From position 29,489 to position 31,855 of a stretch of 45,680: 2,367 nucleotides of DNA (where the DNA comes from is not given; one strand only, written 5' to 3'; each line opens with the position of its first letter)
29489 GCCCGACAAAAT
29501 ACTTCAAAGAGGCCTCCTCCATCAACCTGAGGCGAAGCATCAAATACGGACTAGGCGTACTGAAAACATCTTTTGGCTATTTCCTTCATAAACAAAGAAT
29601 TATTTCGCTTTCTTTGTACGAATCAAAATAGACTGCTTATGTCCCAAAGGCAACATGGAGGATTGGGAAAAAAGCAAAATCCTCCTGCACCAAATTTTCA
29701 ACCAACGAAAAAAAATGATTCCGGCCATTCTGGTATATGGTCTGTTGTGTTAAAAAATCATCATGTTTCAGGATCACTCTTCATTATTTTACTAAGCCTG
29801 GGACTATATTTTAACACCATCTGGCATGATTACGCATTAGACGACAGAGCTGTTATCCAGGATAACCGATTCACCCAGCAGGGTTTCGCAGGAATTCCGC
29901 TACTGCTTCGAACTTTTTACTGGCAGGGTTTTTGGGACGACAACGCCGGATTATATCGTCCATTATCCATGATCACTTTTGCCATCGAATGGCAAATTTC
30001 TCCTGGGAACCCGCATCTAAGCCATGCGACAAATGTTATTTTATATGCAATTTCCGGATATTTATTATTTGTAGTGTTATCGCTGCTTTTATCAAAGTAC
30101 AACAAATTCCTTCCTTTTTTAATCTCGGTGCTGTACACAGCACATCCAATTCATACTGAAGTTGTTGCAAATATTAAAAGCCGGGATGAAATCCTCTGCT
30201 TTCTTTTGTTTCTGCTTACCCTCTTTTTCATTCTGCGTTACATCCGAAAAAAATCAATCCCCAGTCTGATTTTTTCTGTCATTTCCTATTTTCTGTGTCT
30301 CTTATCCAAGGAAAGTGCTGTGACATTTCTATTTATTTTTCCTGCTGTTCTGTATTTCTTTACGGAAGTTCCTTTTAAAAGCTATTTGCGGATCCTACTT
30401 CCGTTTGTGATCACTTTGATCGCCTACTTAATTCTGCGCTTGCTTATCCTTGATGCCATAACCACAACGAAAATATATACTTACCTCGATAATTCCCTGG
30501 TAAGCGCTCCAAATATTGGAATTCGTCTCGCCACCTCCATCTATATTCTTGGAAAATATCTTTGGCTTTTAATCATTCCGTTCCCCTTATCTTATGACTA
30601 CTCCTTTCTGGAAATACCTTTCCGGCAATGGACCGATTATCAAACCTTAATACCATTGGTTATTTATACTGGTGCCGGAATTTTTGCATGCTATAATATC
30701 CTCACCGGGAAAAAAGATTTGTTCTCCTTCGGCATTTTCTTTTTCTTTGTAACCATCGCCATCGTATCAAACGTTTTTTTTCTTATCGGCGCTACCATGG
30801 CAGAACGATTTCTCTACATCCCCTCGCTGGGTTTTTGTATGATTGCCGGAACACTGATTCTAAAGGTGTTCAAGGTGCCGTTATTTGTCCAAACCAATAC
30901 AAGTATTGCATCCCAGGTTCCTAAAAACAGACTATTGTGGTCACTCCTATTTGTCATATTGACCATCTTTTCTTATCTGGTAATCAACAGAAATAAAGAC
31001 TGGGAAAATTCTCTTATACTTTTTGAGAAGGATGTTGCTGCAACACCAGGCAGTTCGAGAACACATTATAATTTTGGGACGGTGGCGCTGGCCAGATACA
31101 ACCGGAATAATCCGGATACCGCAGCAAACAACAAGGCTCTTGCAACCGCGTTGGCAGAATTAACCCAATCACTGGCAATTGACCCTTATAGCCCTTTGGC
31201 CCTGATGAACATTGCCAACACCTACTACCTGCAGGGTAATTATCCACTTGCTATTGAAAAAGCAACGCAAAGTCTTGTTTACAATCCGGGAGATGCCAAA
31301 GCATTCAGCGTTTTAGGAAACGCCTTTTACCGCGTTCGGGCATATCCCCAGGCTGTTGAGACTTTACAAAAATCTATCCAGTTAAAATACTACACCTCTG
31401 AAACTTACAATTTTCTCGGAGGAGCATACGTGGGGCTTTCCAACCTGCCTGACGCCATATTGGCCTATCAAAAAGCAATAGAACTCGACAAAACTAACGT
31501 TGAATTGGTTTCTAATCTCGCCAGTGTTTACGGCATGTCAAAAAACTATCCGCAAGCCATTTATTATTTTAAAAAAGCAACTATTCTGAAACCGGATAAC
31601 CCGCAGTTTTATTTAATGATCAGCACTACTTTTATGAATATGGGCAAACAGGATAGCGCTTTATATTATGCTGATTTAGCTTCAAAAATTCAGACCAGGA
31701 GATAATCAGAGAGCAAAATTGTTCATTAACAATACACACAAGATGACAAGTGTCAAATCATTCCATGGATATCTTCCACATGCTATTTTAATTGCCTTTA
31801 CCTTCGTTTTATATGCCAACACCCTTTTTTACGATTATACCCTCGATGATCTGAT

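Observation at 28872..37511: A Dpm1/ArnC-like GT2 followed by four paralogous TMTC-like TPR GT-C proteins: a candidate undescribed periplasmic glycosylation system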

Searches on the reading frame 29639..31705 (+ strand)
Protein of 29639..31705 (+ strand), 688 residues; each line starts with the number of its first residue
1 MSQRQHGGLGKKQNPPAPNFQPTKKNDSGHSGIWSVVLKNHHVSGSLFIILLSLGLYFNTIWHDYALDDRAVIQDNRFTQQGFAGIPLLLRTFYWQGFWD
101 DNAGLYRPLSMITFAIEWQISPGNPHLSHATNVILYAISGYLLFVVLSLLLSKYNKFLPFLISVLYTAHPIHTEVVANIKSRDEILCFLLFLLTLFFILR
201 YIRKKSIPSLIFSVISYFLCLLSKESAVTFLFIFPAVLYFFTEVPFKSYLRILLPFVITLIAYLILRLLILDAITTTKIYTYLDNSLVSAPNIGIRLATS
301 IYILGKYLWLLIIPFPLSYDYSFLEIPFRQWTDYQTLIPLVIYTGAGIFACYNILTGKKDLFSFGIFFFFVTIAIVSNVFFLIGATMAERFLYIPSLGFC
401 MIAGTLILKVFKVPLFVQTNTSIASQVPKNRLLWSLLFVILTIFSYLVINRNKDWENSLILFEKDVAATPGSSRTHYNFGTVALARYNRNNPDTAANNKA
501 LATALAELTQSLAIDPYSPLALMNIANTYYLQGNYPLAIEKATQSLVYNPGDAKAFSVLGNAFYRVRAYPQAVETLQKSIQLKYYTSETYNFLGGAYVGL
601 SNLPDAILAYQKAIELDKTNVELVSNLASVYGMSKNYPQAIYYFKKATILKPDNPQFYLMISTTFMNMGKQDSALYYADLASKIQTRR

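Call 3: search_protein_families(library=pfam, proteins=[window:29639-31705:+], max_evalue=0.01)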
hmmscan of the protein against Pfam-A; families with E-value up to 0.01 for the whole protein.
window:29639-31705:+ (688 aa): 16 families
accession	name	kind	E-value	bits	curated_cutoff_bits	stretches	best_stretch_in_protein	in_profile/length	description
PF00515.34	TPR_1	-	2.3e-21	75.1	27.8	3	588-620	2-34/34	Tetratricopeptide repeat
PF07719.23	TPR_2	-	2.2e-20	71.4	27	3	520-552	2-34/34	Tetratricopeptide repeat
PF13414.12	TPR_11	-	3.9e-16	58.9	26.8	2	596-632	3-39/42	TPR repeat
PF13431.12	TPR_17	-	2.3e-15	55.9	24.4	1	609-641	1-33/34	Tetratricopeptide repeat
PF13424.12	TPR_12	-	1.8e-12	47.7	30.1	1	556-618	6-76/77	Tetratricopeptide repeat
PF14559.12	TPR_19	-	4.2e-12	46.7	25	1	499-539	5-45/68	Tetratricopeptide repeat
PF13432.12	TPR_16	-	9.2e-11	42.4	32.7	2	525-580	3-58/65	Tetratricopeptide repeat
PF13176.12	TPR_7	-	1.7e-08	34.3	27.9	0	521-553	1-35/36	Tetratricopeptide repeat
PF08409.16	TMTC_DUF1736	-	3.1e-07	30.7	27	1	280-345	7-73/75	Protein O-mannosyl-transferase TMTC, DUF1736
PF23914.1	TPR_CcmH_CycH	-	3.7e-07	30.5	42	1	545-654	42-155/158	Cytochrome c-type biogenesis protein H TPR domain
PF13374.12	TPR_10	-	6.6e-07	29.6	27.5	0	521-538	4-21/42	Tetratricopeptide repeat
PF12895.13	ANAPC3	-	2.6e-06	28.1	27.2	0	503-578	7-81/82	Anaphase-promoting complex, cyclosome, subunit 3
PF13181.12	TPR_8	-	0.00011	22.5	25.7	0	588-620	2-34/34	Tetratricopeptide repeat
PF13371.12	TPR_9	-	0.0004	20.8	35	0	495-540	5-50/73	Tetratricopeptide repeat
PF13428.12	TPR_14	-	0.00047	21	23.5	0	592-628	6-42/44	Tetratricopeptide repeat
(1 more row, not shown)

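Call 4: search_protein_families(library=ncbifam, proteins=[window:29639-31705:+], max_evalue=0.01)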
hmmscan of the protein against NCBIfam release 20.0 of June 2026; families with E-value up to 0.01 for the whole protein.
window:29639-31705:+ (688 aa): 16 families
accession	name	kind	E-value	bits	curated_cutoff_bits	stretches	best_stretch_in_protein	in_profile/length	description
NF040959.1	MamA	equivalog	4.1e-16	59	200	1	483-650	35-202/204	magnetosome protein MamA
TIGR02917.1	PEP_TPR_lipo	equivalog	2.5e-15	55.5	312.2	1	495-677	475-657/899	XrtA/PEP-CTERM system TPR-repeat protein PrsT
TIGR02521.1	type_IV_pilW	equivalog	5.7e-10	39.1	154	1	558-668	36-141/234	type IV pilus biogenesis/stability protein PilW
TIGR02552.1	LcrH_SycD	equivalog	7.3e-10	38.7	104.8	1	616-685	47-116/136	SycD/LcrH family type III secretion system chaperone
NF047371.1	FlcA_CTERM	equivalog_domain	4.2e-07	28.8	300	1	588-688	439-541/646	periplasmic flagellar collar protein FlcA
NF047558.1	TPR_END_plus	domain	6.5e-06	26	32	0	626-653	4-31/56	TPR end-of-group domain-containing protein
NF007692.0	PRK10370.1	equivalog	5.4e-05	22.9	306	1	572-631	66-125/206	heme lyase NrfEFG subunit NrfG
NF033920.0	C39_PA2778_fam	equivalog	0.00027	20.5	150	0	499-582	170-253/255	PA2778 family cysteine peptidase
NF033762.1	social_mot_Tgl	equivalog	0.00048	19.5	225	0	572-646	50-125/252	social motility TPR repeat lipoprotein Tgl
NF052400.1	M48_BAM_BepA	equivalog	0.00055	18.8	570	0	493-574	349-430/483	beta-barrel assembly-enhancing protease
TIGR00540.1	TPR_hemY_coli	hypoth_equivalog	0.0015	17.4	142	0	537-590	310-362/385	heme biosynthesis-associated TPR protein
TIGR00990.1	3a0801s09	subfamily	0.0015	17.2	757.25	0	557-629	131-202/615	mitochondrial import receptor subunit TOM70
NF008520.0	PRK11447.1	equivalog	0.0023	15.8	858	0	515-655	267-419/1157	cellulose synthase complex outer membrane protein BcsC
NF033758.1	gliding_GltE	equivalog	0.0033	16.5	225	1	496-685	131-320/411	adventurous gliding motility TPR repeat lipoprotein GltE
NF011721.1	PRK15174.1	equivalog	0.0064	14.7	1200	0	605-678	94-167/656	Vi polysaccharide transport protein VexE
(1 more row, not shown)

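Call 6: search_solved_structures(query=window:29639-31705:+, max_evalue=0.01, show_alignments=2)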
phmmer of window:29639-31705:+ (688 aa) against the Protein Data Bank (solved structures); distinct sequences matched with E-value up to 0.01: 122 (the best 60 are shown).
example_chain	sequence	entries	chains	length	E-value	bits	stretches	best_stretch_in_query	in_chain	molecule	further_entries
9qhb_A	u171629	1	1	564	5.4e-104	352.3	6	511-677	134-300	Engineered tetratricopeptide repeat protein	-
8bu0_A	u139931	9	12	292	1.6e-40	142.6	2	511-654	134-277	Consensus tetratricopeptide repeat protein | Crystal structure of an 8-repeat consensus TPR superhelix with Zinc. | Monomer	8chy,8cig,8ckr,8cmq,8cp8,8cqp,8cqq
9qhc_A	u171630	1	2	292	2.2e-38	135.5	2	511-655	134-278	Engineered tetratricopeptide repeat protein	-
7obi_A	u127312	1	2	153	3e-21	78.9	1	520-656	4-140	CTPR-rv4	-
8ch0_A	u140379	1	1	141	2.1e-20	76.1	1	521-652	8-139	Consensus tetratricopeptide repeat protein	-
2fo7_A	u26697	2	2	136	3.3e-20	75.4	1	522-652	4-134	SYNTHETIC CONSENSUS TPR PROTEIN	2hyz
7yeh_B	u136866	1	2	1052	4.5e-20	75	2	503-665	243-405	UDP-N-acetylglucosamine--peptide N-acetylglucosaminyltransferase 110 kDa subunit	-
7ntf_A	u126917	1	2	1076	7e-20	74.4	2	503-669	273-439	Isoform 1 of UDP-N-acetylglucosamine--peptide N-acetylglucosaminyltransferase 110 kDa subu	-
7yea_A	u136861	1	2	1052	8.1e-20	74.1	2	503-666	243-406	UDP-N-acetylglucosamine--peptide N-acetylglucosaminyltransferase 110 kDa subunit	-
1na0_A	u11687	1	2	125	1e-17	67.2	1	514-629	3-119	designed protein CTPR3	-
9gzg_A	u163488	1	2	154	5.1e-17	64.9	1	525-655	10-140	Engineered CTPR protein with glutamic acids for conductivity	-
7kw7_E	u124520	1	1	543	8.2e-16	60.9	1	491-623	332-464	Stress-induced-phosphoprotein 1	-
3kd7_A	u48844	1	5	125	1.2e-15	60.4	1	514-629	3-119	CTPR390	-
1w3b_A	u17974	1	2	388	2.3e-15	59.4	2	503-667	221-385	UDP-N-ACETYLGLUCOSAMINE--PEPTIDE N-ACETYLGLUCOSAMINYLTRANSFERASE 110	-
2wqh_A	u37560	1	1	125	3e-15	59.1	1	514-629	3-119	CTPR3Y3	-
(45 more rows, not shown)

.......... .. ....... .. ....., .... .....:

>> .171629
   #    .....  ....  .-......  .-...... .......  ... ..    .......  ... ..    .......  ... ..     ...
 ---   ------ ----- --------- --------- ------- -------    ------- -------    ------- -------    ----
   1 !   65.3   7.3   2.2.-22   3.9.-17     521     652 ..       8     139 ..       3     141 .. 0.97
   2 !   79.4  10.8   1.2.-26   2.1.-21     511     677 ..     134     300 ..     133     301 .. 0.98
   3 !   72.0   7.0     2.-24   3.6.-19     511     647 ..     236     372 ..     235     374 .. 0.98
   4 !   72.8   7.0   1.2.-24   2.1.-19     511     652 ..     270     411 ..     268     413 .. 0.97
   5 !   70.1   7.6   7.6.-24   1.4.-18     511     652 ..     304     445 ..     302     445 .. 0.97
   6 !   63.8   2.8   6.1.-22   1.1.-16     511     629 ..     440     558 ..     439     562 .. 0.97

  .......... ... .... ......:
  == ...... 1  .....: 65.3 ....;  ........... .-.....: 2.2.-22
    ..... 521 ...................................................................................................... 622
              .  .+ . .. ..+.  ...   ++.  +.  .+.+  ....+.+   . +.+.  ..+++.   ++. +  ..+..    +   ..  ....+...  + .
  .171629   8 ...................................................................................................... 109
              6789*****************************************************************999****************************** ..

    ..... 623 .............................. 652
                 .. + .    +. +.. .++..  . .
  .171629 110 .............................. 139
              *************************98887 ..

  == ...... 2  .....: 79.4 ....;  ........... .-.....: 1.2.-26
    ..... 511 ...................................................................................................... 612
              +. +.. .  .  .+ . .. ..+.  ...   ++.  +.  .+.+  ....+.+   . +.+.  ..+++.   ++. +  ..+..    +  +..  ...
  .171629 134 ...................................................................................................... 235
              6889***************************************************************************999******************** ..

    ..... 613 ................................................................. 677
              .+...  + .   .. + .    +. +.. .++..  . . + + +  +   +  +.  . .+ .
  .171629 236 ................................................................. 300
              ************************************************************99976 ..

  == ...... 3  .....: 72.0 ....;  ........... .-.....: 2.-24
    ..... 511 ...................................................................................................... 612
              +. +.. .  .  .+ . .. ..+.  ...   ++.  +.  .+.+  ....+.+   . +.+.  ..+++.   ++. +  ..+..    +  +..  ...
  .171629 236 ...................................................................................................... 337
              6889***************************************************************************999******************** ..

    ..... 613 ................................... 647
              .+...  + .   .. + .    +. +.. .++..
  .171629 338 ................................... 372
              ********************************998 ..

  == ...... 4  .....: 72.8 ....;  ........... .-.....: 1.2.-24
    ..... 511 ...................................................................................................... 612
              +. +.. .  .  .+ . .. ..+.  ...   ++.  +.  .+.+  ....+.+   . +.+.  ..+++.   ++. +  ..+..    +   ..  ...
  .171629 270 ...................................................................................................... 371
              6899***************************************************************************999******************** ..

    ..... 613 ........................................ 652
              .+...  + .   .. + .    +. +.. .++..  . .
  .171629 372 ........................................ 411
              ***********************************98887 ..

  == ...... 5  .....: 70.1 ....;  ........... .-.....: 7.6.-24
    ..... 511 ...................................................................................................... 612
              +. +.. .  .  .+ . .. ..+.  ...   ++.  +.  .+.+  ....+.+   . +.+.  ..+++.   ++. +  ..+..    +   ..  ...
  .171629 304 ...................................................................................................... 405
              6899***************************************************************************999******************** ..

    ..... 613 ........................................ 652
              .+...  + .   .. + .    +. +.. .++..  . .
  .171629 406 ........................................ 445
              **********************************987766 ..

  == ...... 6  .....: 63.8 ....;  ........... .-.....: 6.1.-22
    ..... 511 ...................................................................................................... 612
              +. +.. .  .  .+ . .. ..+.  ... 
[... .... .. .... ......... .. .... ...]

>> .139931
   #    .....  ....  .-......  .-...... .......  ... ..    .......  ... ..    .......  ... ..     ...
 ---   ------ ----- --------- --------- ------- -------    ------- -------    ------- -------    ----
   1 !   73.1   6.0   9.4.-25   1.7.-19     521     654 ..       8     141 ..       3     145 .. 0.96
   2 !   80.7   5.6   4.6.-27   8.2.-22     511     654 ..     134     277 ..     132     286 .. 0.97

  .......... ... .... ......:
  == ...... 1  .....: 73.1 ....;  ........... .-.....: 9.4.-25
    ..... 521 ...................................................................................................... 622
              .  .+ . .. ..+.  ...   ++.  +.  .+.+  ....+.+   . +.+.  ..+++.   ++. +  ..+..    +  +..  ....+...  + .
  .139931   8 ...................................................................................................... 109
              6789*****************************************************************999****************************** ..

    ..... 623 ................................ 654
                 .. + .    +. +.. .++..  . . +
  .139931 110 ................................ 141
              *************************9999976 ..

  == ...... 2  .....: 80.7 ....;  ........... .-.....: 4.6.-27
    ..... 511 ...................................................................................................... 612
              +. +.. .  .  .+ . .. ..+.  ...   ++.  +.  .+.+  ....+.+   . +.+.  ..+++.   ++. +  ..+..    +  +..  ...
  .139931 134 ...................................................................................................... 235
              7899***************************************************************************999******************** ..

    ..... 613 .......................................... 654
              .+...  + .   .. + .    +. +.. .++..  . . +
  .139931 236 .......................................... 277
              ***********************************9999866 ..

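Call 39: find_related_loci(query=A2, collection=metagenome_contigs, flank=10000)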
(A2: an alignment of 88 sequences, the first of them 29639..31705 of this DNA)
Query A2 (688 aa) in metagenome_contigs; peptide patterns used: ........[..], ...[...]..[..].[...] (x = any residue, [..] = any of these).
600 stretches matched a pattern (row limit reached: there are more); 551 encode a relative of the query (tblastn E <= 1e-3); the best 80 are kept; 80 distinct loci.
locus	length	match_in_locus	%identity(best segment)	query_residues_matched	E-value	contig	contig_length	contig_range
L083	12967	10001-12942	51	56-687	0e+0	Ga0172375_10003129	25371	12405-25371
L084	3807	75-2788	49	46-687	0e+0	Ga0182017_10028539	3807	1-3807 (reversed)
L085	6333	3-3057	48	24-687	0e+0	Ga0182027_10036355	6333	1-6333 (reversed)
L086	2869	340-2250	44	51-688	3e-178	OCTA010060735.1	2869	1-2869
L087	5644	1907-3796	46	47-677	1e-160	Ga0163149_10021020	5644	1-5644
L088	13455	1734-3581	40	56-674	7e-137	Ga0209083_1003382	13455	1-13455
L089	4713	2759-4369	44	57-606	8e-131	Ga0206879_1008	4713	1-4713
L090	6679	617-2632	36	46-685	8e-127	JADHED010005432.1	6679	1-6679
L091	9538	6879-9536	36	46-688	5e-121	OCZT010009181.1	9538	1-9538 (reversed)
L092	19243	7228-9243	39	24-685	1e-140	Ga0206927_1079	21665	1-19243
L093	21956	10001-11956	35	47-688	5e-120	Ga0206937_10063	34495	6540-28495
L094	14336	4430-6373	34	59-674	4e-119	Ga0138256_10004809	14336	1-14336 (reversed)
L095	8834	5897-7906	34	47-684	8e-119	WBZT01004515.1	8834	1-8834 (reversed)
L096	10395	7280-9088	39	49-652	1e-118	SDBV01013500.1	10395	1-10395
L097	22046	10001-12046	36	56-687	2e-118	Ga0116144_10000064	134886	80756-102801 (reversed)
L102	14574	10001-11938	37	20-673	2e-115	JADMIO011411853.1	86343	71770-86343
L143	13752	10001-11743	36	47-632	2e-96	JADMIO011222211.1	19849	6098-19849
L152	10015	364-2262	33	49-680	7e-93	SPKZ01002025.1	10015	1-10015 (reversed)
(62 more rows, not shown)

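Call 41: predict_structure(alignment_id=A2)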
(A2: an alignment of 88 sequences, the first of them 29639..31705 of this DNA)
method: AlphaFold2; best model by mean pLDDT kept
length: 688 residues; sequences in the alignment: 88
mean_pLDDT: 92.9   pTM: 0.89
mean pLDDT of the five models: 92.9, 92.1, 92.0, 92.0, 91.7
residues with pLDDT >= 90: 601; 70-90: 37; 50-70: 26; < 50: 24
segments of 3 or more residues with pLDDT < 50: 1-7, 11-16, 18-21
pLDDT, mean of each block of 10 residues (from residue 1): 45 47 49 60 91 98 97 96 97 89 88 98 98 99 97 93 98 98 98 98 96 98 97 97 95 98 94 66 91 97 98 96 91 98 98 96 98 95 93 98 98 82 83 96 98 98 97 96 96 95 98 94 98 98 97 97 98 98 97 98 98 97 98 98 98 97 98 98 95
secondary structure, 60 per line:
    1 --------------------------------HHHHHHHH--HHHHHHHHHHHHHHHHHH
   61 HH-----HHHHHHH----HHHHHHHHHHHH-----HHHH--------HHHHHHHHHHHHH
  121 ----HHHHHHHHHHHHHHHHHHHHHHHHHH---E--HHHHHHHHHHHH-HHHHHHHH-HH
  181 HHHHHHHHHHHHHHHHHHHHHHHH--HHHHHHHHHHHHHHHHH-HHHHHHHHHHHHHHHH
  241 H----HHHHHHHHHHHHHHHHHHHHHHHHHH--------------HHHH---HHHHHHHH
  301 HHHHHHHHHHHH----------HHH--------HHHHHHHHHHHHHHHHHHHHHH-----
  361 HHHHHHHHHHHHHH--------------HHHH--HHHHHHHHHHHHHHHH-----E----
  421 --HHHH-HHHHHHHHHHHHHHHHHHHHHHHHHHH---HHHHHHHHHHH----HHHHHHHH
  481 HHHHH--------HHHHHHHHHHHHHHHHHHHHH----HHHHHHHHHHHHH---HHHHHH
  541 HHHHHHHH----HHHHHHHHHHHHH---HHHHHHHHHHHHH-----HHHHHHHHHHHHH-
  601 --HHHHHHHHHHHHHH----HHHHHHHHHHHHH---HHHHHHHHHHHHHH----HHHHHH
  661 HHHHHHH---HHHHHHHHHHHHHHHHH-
elements in order (helices of 4 or more, strands of 3 or more residues): H33-40 H43-62 H68-74 H79-90 H96-99 H108-120 H125-150 H157-168 H170-177 H179-204 H207-223 H225-241 H246-271 H286-289 H293-312 H334-355 H361-374 H389-392 H395-410 H423-426 H428-454 H458-468 H473-485 H494-514 H519-531 H535-548 H553-565 H569-581 H587-599 H603-616 H621-633 H637-650 H655-667 H671-687
